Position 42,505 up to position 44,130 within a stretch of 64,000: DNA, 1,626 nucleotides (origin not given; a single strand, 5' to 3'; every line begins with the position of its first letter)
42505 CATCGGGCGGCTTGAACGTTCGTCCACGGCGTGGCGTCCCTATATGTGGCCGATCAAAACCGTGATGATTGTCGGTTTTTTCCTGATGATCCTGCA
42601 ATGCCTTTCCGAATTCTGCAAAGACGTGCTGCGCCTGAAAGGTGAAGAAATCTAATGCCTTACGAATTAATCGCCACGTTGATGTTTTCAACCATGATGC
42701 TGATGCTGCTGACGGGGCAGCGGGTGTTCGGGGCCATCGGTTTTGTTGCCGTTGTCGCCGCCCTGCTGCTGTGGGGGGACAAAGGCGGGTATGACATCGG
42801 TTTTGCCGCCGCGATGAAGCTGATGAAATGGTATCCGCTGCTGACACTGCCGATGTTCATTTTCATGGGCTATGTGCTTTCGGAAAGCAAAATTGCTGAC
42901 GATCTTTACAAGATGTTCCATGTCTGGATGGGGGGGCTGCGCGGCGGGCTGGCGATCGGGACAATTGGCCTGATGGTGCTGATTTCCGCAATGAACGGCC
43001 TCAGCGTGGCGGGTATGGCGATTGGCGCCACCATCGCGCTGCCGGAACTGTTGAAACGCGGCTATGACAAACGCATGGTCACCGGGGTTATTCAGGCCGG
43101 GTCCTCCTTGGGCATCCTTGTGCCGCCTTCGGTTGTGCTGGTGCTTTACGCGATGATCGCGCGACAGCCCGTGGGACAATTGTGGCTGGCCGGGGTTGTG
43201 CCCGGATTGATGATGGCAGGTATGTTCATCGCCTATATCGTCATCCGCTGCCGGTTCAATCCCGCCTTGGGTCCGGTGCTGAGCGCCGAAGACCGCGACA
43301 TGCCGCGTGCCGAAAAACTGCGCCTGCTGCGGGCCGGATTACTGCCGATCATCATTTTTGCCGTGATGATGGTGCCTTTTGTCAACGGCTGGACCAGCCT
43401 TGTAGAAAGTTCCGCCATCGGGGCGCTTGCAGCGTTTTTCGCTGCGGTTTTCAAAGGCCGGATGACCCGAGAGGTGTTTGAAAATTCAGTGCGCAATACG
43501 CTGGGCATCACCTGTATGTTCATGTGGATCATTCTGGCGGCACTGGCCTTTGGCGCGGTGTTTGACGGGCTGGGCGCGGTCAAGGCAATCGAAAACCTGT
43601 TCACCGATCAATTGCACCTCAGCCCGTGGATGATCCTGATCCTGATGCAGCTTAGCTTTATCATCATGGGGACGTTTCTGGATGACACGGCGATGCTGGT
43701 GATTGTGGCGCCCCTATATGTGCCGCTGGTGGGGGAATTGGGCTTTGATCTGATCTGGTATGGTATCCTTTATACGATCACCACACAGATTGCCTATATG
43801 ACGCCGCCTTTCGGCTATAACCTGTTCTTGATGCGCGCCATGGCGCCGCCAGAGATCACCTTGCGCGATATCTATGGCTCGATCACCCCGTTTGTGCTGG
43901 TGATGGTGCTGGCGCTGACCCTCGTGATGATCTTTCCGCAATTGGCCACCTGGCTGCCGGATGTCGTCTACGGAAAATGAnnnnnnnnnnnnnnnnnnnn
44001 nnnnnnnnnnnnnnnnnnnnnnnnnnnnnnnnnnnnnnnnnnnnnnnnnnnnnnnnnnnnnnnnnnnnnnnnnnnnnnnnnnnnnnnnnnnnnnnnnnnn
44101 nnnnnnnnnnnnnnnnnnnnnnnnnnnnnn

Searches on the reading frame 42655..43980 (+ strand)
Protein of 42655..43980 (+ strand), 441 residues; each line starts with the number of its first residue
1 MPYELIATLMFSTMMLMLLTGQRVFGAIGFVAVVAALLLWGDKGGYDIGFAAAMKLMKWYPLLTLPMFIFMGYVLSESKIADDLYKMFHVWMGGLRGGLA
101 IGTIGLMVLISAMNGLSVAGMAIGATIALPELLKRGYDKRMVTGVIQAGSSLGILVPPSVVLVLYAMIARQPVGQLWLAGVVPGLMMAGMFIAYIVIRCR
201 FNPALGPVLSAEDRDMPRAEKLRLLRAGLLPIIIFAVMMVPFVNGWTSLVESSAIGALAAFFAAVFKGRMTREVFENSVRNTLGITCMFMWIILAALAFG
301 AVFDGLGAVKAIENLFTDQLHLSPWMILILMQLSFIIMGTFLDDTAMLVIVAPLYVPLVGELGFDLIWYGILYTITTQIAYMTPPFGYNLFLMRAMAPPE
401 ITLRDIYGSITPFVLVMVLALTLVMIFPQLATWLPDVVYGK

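Call 12: search_protein_families(library=pfam, proteins=[window:42655-43980:+], max_evalue=0.00001)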
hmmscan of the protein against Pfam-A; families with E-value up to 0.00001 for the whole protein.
window:42655-43980:+ (441 aa): 2 families
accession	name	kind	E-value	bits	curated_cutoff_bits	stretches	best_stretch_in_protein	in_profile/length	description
PF06808.19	DctM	-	1.7e-67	228.5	23.8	1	13-430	3-413/413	Tripartite ATP-independent periplasmic transporter, DctM component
PF03553.21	Na_H_antiporter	-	9.2e-06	25.6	23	1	232-366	102-240/303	Na+/H+ antiporter family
